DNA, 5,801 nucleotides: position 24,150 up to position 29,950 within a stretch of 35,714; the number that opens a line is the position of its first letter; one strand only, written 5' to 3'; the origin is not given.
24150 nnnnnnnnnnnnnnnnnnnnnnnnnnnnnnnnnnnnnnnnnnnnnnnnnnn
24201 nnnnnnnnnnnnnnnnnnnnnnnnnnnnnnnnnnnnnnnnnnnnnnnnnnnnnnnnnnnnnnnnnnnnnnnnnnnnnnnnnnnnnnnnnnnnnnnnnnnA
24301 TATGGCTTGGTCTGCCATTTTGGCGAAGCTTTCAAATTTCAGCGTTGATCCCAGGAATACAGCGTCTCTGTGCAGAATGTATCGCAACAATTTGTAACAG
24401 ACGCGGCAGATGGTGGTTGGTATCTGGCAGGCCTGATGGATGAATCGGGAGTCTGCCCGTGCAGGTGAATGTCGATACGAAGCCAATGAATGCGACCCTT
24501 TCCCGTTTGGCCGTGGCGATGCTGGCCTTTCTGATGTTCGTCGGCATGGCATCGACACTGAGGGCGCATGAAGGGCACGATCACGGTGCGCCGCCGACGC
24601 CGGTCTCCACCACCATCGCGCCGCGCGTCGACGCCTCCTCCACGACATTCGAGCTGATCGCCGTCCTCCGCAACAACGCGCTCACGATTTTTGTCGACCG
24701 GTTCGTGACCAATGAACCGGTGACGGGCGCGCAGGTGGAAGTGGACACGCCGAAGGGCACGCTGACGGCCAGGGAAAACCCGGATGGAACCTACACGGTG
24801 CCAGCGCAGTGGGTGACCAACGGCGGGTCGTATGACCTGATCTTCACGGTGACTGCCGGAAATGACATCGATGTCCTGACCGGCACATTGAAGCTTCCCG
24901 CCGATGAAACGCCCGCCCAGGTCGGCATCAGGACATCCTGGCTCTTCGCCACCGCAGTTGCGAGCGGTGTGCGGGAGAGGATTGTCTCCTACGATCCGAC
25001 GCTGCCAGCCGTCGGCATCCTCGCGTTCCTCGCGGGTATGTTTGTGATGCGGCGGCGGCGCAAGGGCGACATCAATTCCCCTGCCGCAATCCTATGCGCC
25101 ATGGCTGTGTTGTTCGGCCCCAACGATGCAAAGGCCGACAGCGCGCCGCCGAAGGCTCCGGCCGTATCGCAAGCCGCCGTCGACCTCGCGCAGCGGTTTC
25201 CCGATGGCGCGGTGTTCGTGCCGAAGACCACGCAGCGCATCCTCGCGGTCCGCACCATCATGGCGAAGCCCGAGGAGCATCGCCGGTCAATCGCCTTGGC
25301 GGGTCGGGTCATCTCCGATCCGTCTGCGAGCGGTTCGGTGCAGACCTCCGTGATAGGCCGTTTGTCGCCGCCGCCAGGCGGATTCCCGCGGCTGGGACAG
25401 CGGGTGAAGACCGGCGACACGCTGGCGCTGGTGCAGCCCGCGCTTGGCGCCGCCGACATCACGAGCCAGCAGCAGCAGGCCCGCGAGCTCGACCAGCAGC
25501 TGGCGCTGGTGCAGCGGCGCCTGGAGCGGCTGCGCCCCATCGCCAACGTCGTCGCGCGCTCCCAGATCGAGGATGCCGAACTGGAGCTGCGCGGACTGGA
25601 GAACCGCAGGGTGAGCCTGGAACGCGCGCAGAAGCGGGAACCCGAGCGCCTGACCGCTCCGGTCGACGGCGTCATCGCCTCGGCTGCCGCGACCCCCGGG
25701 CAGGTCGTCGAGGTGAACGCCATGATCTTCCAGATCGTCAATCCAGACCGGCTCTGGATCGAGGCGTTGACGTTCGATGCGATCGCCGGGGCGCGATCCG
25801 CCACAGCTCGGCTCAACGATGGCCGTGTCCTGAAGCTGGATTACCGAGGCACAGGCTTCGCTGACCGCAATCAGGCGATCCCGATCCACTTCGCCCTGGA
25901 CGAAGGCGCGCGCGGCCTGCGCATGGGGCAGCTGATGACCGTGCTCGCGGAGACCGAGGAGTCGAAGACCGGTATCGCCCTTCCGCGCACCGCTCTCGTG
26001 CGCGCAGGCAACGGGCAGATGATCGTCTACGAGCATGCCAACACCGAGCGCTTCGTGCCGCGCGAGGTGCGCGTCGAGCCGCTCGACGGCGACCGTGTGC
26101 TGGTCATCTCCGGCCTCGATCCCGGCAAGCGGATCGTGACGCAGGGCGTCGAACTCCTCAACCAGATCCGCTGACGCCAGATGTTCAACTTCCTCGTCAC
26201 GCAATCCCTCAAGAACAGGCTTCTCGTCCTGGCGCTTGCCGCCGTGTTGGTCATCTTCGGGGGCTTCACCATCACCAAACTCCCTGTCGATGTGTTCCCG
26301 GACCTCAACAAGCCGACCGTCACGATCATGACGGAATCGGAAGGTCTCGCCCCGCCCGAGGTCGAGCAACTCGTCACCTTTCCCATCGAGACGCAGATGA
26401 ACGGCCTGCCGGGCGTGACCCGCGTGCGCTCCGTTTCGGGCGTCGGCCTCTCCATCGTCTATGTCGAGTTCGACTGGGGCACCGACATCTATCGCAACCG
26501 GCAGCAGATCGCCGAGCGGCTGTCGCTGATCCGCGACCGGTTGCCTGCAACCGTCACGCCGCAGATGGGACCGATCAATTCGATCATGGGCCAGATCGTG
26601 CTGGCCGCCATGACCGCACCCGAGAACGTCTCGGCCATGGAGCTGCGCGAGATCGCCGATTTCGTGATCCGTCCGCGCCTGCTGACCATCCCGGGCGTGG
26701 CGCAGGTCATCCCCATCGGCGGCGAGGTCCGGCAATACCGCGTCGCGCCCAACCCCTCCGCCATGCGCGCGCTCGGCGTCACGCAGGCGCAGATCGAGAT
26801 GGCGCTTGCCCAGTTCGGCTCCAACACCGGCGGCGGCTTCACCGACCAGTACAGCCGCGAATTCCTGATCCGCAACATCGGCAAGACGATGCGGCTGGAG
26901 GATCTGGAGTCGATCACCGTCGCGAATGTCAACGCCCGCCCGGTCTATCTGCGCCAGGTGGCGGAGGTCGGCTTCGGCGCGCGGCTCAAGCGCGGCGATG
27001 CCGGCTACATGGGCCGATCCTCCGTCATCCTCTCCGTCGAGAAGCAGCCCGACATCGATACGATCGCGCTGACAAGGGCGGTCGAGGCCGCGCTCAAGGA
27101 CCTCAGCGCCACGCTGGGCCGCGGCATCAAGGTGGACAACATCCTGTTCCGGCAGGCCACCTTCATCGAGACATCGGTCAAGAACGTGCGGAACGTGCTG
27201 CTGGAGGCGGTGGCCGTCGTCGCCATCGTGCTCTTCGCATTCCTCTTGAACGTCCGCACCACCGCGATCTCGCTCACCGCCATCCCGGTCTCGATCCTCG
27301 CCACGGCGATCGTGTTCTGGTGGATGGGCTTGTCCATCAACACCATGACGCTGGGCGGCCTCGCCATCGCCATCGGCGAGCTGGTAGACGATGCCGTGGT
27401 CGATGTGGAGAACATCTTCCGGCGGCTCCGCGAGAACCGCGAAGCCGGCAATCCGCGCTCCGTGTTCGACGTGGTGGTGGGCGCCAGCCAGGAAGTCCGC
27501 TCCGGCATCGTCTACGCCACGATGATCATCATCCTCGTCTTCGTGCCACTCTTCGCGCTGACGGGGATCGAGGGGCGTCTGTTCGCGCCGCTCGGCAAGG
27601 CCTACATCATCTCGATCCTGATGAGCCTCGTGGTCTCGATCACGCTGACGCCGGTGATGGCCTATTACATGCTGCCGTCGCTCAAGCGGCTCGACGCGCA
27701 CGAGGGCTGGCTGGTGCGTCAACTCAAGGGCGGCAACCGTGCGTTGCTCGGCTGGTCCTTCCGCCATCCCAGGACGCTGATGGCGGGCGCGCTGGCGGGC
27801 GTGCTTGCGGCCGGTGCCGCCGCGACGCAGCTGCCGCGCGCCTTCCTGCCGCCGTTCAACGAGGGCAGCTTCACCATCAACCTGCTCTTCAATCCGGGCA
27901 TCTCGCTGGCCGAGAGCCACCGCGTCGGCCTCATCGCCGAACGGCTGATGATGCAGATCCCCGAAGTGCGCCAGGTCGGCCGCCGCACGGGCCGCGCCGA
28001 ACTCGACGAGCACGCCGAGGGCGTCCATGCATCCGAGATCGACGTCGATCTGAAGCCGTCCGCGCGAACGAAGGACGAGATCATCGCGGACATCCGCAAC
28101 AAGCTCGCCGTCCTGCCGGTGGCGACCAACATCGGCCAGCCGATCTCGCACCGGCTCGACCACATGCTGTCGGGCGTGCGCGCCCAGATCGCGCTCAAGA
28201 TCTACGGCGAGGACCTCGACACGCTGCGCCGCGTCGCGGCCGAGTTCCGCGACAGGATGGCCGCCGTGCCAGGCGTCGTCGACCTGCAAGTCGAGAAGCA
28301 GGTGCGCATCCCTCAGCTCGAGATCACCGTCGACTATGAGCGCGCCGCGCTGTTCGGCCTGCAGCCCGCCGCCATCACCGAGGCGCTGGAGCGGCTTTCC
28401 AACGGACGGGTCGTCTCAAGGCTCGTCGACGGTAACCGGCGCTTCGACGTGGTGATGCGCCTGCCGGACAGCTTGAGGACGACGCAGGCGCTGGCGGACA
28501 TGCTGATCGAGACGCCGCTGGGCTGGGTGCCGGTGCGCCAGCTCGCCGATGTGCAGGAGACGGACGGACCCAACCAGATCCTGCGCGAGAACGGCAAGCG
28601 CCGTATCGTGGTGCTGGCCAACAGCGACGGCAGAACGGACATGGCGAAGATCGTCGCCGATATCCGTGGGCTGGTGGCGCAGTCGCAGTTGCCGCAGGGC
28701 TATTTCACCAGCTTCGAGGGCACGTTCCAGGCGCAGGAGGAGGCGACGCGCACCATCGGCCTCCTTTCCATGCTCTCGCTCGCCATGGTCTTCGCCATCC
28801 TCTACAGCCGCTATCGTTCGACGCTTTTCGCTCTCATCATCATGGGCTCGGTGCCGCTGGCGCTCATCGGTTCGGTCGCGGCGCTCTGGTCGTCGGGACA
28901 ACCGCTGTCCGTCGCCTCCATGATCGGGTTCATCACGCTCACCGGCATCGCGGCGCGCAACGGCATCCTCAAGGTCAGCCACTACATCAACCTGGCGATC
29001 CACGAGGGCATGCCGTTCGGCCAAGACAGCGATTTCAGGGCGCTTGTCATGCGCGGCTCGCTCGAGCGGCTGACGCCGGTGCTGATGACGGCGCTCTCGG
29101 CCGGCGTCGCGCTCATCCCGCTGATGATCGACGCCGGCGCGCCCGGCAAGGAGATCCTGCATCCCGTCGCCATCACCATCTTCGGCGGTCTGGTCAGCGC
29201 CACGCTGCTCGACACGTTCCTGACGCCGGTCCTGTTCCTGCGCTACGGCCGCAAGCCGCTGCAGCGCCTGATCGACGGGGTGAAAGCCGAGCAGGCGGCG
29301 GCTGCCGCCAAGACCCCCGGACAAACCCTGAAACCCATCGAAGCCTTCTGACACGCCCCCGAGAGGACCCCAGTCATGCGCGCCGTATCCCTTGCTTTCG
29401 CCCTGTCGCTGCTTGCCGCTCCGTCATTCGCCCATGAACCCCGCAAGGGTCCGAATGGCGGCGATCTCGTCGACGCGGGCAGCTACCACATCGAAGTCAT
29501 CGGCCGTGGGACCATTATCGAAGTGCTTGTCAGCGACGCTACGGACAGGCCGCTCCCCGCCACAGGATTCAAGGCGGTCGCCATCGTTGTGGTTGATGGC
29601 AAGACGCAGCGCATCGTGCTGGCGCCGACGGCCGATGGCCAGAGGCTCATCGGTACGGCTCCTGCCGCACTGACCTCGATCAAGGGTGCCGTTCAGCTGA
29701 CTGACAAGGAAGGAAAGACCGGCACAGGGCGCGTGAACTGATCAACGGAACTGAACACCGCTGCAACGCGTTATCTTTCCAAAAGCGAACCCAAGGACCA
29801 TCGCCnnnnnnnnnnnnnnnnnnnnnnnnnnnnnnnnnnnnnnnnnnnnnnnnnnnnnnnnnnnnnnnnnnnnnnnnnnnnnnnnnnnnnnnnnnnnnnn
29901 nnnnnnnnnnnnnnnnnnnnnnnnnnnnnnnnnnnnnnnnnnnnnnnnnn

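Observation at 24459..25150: The RND adaptor carries an extra N-terminal His-motif periplasmic domain plus a membrane hairpin, keeps an internal canonical adaptor N-terminus, and has a free-standing paralogue downstream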

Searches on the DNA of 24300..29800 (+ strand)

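Call 8: search_dna_similar(query=window:24300-29800:+, collection=plasmids, mode=near, max_rows=15)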
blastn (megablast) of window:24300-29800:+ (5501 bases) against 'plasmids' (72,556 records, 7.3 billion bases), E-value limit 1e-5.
Records with a match: 11; places in all: 12; records where one place covers at least 80% of the query: 0.
Best place of each record, by identity: 60-80% 11.
By first word of the organism name: Azospirillum 3; Methylorubrum 2; Methylobacterium 1; Defluviicoccus 1; Comamonadaceae 1; Cupriavidus 1; Variovorax 1; Diaphorobacter 1.
By predicted mobility (MOB-suite, as given by PLSDB): non-mobilizable 7; mobilizable 3; conjugative 1.
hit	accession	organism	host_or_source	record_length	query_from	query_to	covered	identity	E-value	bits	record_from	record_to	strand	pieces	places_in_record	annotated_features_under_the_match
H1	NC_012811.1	Methylorubrum extorquens AM1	-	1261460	1419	4971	65%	76.7%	0e+0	1890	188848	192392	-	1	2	none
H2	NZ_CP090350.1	Methylobacterium oryzae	single cell,soil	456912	1423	4971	65%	76.3%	0e+0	1820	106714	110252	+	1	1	efflux RND transporter permease subunit | efflux RND transporter periplasmic adaptor subunit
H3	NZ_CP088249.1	Methylorubrum sp. B1-46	single cell,human skin swab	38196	1709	4962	59%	76.4%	0e+0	1681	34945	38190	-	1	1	efflux RND transporter permease subunit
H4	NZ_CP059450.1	Azospirillum brasilense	Prokaryotes,soil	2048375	1750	4974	59%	75.5%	0e+0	1480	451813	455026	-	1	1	none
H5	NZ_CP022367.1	Azospirillum sp. TSH58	single cell,paddy soils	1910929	1723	4962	59%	74.8%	0e+0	1363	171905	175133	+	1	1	record has no annotation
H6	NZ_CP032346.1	Azospirillum brasilense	soil sample,Agricultural field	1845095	1988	4975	54%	76.0%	0e+0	1458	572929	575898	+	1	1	record has no annotation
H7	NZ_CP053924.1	Defluviicoccus vanus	cell culture,NCIMB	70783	1982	4949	54%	73.1%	0e+0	952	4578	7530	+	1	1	efflux RND transporter permease subunit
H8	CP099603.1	Comamonadaceae bacterium OTU4NAUVB1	Arabidopsis thaliana,pure culture,leaf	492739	1983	3933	35%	72.0%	5e-132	481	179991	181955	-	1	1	efflux RND transporter permease subunit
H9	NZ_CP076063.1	Cupriavidus sp. EM10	Pure-cultured cell,sewage water sludge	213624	1984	3930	35%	71.3%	2e-106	396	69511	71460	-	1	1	efflux RND transporter permease subunit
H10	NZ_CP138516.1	Variovorax paradoxus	Legume root,PacBio whole genome assembly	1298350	3034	4952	35%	71.6%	1e-113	420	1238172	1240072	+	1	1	none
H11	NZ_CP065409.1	Diaphorobacter sp. JS3051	whole organism,soil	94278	4264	4691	8%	71.4%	8e-16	95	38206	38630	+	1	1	efflux RND transporter permease subunit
